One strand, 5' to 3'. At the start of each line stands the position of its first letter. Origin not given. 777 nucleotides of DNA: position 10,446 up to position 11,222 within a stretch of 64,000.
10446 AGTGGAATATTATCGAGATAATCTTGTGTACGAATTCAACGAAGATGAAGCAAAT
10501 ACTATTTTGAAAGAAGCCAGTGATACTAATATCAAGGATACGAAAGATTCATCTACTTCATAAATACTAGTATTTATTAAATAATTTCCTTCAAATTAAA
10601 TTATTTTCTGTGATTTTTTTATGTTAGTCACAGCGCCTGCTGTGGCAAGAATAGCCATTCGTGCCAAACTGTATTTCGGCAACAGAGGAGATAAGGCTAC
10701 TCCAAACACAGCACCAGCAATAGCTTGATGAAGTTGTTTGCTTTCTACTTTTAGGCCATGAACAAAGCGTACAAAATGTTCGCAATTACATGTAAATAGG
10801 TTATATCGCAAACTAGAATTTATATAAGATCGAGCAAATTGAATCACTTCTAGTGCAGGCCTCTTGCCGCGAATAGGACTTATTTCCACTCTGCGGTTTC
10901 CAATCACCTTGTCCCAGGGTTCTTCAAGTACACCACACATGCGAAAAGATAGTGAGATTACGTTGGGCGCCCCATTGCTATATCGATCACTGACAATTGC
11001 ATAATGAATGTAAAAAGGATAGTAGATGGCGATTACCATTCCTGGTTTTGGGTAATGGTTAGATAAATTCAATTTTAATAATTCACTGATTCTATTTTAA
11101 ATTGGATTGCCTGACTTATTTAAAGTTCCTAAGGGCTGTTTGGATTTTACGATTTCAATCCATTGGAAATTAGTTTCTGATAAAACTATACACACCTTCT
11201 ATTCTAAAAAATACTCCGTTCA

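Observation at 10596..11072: Eukaryote-like LRAT/PLAAT (H-Ras-like suppressor) thiol acyltransferase homolog with C-terminal membrane anchor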

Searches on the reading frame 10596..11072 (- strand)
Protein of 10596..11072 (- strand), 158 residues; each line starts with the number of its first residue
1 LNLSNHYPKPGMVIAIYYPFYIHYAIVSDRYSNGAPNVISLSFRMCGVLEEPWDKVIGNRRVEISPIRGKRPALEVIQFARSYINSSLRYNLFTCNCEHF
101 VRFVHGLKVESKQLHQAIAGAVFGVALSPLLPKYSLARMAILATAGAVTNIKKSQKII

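Call 3: search_protein_families(library=pfam, proteins=[window:10596-11072:-], max_evalue=1)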
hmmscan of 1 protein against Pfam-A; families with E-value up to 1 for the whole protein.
window:10596-11072:- (158 aa): 3 families
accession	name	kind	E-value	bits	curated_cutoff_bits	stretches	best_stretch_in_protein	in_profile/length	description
PF04970.19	LRAT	-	3.6e-08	34.2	24.3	1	22-103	29-113/120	Lecithin retinol acyltransferase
PF05608.18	RTE1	-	0.081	13.5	29.4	1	86-102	106-122/149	RTE1-like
PF05903.20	Peptidase_C97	-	0.18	12.1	29.2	1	88-104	101-117/151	PPPDE putative peptidase domain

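Call 4: search_protein_families(library=ncbifam, proteins=[window:10596-11072:-], max_evalue=1)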
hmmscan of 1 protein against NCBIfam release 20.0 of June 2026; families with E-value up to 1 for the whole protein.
window:10596-11072:- (158 aa): 0 families

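Call 5: search_solved_structures(query=window:10596-11072:-, max_evalue=10, show_alignments=3)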
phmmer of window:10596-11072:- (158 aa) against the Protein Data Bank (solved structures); distinct sequences matched with E-value up to 10: 12.
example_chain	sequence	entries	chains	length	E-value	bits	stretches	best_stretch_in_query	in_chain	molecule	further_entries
4q95_A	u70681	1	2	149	8.1e-07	32.4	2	8-63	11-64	HRAS-like suppressor 3, Lecithin retinol acyltransferase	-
4fa0_A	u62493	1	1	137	1.1e-06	32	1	7-105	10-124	Group XVI phospholipase A1/A2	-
7zom_A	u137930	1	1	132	1.2e-06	31.8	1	7-104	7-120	Phospholipase A and acyltransferase 3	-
4dot_A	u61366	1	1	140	1.3e-06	31.7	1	7-104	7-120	Group XVI phospholipase A2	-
2kyt_A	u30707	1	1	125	1.5e-06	31.5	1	7-103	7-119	Group XVI phospholipase A2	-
7c3z_A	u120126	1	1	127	1.7e-06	31.4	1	8-103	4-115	HRAS-like suppressor 3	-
2lkt_A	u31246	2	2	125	3.3e-05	27.2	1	19-102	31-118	Retinoic acid receptor responder protein 3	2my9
7zot_A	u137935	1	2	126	3.9e-05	26.9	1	19-102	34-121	Phospholipase A and acyltransferase 4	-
4dpz_X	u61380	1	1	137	0.0018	21.6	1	19-105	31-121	HRAS-like suppressor 2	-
6qgr_B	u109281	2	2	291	1.1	12.5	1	5-81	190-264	Coenzyme F420 hydrogenase subunit beta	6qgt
6qii_B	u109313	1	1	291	1.1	12.5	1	5-81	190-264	Coenzyme F420 hydrogenase subunit beta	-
5h45_A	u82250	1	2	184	1.2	12.3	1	89-150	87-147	DNA repair protein RadA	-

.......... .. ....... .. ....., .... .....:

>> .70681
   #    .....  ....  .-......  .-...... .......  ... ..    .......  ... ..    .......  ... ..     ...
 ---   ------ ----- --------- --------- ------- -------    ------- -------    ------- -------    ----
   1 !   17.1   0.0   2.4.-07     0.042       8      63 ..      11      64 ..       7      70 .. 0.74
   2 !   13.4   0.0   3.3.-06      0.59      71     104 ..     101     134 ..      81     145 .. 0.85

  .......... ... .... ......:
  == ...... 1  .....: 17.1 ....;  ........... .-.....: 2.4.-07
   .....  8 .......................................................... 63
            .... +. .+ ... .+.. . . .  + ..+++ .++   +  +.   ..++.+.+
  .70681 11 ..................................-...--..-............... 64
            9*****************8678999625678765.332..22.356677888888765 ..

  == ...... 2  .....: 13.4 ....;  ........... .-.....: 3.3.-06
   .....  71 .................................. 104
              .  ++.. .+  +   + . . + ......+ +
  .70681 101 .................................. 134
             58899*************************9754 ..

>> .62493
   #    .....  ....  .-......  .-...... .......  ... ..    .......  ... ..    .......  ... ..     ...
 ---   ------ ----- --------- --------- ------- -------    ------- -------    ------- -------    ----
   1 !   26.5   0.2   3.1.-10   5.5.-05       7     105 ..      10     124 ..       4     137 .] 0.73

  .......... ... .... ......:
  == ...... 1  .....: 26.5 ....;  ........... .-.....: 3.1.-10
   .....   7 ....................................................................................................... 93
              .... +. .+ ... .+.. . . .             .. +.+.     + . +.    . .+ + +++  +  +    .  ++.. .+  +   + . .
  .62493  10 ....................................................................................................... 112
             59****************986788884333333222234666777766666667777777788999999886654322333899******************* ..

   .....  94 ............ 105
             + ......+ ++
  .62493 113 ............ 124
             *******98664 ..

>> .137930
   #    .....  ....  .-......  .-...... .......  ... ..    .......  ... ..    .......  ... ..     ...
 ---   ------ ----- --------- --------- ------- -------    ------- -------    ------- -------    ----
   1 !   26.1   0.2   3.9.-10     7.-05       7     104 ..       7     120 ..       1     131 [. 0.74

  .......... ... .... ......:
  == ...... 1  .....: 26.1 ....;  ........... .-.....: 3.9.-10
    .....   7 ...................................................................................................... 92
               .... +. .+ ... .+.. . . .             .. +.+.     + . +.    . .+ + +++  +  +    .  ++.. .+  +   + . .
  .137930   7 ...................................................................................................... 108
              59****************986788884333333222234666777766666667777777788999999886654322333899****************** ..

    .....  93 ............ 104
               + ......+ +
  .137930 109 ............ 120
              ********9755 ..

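Call 6: find_homologous_proteins(query=window:10596-11072:-, max_evalue=0.001)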
Query window:10596-11072:- (158 aa): 9 proteins with E <= 0.001 among 23 candidates.
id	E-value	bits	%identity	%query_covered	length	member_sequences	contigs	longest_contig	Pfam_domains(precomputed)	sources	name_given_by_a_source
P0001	1.6e-90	319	99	93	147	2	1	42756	PF04970.20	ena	-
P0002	4.2e-47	178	56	94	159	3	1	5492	PF04970.20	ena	-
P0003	7.6e-44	167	57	92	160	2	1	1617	PF04970.20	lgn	-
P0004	6.2e-43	164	54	92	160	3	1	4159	PF04970.20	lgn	-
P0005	1.5e-41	160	54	92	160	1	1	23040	PF04970.20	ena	-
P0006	3.4e-32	130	47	92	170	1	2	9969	PF04970.20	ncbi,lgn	-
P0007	7.8e-24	102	49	80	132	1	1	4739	PF04970.20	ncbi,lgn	-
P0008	1.2e-22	99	45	77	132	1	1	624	PF04970.20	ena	-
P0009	2.0e-15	75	42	73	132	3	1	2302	PF04970.20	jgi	-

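Call 7: find_related_loci(query=window:10596-11072:-, collection=genome_contigs, flank=8000)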
Query window:10596-11072:- (158 aa) in genome_contigs; peptide patterns used: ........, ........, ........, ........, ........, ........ (x = any residue, [..] = any of these).
108 stretches matched a pattern; 3 encode a relative of the query (tblastn E <= 1e-3); 3 distinct loci.
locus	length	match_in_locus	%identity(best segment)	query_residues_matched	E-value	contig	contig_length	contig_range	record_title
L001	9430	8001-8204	34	52-119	4e-8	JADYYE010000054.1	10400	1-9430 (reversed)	MAG: Phycisphaerales bacterium isolate SJ514 c_000000563751, whole genome shotgun sequence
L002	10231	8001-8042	86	90-103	2e-5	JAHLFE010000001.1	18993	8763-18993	MAG: Candidatus Anaerobiospirillum pullicola isolate 378 G4M60__C780_L18993, whole genome shotgun sequence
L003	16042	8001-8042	86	90-103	2e-5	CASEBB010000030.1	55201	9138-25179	uncultured Succinivibrionaceae bacterium isolate A2_L3_372372_idba_bin.21 genome assembly, contig: A2_L3_372372_idba_bin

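Call 12: list_cluster_members(proteins=[P0001, P0002, P0006, P0007, P0005])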
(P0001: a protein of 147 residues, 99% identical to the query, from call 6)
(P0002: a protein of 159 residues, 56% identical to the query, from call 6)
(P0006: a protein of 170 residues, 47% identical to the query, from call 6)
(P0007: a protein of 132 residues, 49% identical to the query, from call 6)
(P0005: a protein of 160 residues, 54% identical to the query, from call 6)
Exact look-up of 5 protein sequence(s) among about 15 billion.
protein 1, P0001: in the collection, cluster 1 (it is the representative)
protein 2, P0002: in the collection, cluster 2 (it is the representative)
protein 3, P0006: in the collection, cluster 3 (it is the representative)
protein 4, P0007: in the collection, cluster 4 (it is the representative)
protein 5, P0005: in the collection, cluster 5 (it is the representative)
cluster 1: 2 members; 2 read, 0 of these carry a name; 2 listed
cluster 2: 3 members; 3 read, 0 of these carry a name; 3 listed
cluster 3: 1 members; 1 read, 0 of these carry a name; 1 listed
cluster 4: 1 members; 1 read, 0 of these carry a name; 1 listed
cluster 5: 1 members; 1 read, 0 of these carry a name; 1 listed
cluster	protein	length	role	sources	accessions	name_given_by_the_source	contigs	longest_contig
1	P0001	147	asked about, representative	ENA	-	-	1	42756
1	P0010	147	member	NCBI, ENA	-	-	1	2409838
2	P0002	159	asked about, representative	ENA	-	-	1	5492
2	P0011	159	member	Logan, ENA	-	-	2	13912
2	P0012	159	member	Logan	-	-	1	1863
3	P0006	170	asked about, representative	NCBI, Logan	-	-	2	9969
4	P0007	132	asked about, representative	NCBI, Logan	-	-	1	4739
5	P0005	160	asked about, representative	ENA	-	-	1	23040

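Call 13: find_encoding_contigs(protein=window:10596-11039:-, flank=10000, max_places=4)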
Protein window:10596-11039:- (147 aa): no gene with exactly this product is on record in the collection.

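Call 15: find_encoding_contigs(protein=P0001, flank=10000, max_places=4)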
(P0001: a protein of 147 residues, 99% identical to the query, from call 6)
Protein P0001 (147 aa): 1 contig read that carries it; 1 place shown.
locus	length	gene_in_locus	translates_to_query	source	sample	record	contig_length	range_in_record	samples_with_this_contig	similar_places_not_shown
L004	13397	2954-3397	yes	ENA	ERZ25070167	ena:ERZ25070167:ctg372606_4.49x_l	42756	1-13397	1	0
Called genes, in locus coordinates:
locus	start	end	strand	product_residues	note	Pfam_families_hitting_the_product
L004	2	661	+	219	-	?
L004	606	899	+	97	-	PF01553:Acyltransferase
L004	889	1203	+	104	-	PF01553:Acyltransferase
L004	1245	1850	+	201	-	-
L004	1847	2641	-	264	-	PF08238:Sel1 (faint)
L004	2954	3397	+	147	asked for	PF04970:LRAT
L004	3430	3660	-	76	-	-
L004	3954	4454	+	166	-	PF22381:Staph_reg_Sar_Rot (weak), PF12802:MarR_2, PF01047:MarR, PF13463:HTH_27 (weak), PF13601:HTH_34 (weak)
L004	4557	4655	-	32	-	-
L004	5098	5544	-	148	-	-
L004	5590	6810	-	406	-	PF00817:IMS, PF11799:IMS_C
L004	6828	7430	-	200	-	PF01726:LexA_DNA_bind, PF09339:HTH_IclR (weak), PF00717:Peptidase_S24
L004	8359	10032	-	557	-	PF20142:Scaffold, PF01471:PG_binding_1, PF03734:YkuD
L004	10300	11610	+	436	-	PF13356:Arm-DNA-bind_3, PF14659:Phage_int_SAM_3 (faint), PF22022:Phage_int_M, PF00589:Phage_integrase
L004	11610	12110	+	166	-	-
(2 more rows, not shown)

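Call 17: find_encoding_contigs(protein=P0006, flank=8000, max_places=3)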
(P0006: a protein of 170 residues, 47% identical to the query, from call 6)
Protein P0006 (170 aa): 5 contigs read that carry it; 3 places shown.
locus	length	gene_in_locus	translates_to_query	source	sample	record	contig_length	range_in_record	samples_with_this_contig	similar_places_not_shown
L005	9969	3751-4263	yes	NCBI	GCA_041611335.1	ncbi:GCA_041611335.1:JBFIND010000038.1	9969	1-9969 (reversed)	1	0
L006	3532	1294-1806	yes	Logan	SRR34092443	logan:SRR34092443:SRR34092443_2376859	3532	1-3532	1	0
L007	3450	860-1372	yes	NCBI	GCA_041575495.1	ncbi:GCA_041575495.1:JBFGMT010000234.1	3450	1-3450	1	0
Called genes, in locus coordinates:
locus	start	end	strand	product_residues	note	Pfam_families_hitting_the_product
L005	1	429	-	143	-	?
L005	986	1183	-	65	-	PF04588:HIG_1_N (weak)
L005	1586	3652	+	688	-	PF11845:Tll0287-like (faint), PF00672:HAMP (faint), PF00990:GGDEF, PF00563:EAL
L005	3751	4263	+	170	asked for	PF04970:LRAT (weak)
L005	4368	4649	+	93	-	-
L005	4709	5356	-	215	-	-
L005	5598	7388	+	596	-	PF00999:Na_H_Exchanger, PF02254:TrkA_N, PF27452:KefB_C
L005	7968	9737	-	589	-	PF13667:ThiC-associated, PF01964:ThiC_Rad_SAM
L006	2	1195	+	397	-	?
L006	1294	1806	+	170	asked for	PF04970:LRAT (weak)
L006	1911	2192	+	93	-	-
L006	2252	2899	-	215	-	-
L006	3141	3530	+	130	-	?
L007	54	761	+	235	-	PF00563:EAL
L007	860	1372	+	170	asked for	PF04970:LRAT (weak)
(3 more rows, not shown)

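Call 18: find_encoding_contigs(protein=P0007, flank=8000, max_places=3)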
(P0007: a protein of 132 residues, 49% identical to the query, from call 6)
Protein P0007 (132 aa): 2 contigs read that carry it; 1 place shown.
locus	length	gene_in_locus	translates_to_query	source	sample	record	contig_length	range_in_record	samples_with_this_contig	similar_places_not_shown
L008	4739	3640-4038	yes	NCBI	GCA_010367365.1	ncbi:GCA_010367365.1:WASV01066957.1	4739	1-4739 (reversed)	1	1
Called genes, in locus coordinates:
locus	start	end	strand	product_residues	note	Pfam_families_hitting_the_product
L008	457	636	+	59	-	-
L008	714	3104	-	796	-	-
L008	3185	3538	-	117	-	PF13560:HTH_31 (weak), PF01381:HTH_3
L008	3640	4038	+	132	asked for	PF04970:LRAT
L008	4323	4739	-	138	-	?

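Call 19: find_encoding_contigs(protein=P0005, flank=10000, max_places=3)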
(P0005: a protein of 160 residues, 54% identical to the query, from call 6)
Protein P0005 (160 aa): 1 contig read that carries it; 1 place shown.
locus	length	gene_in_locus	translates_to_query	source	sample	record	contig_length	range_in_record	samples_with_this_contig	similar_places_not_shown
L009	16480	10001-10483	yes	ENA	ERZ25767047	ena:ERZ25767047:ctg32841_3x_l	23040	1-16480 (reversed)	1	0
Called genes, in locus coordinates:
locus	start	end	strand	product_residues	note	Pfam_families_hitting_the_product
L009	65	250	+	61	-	PF11127:YgaP-like_TM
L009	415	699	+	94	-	-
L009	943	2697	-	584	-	PF00989:PAS, PF08448:PAS_4 (weak), PF13426:PAS_9, PF00990:GGDEF, PF00563:EAL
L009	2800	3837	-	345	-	PF13188:PAS_8 (faint), PF13426:PAS_9 (faint), PF08447:PAS_3 (weak)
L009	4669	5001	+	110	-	PF00111:Fer2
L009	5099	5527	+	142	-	PF14342:DUF4396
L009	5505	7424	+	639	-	PF05977:MFS_3, PF07690:MFS_1, PF01553:Acyltransferase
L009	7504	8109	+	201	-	-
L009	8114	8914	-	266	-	-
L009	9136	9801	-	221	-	PF11172:DUF2959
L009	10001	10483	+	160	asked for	PF04970:LRAT (weak)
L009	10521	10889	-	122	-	-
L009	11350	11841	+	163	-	PF22381:Staph_reg_Sar_Rot, PF01047:MarR, PF12802:MarR_2, PF13463:HTH_27 (faint), PF13601:HTH_34 (faint)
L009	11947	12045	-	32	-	-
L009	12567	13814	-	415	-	PF00817:IMS, PF11799:IMS_C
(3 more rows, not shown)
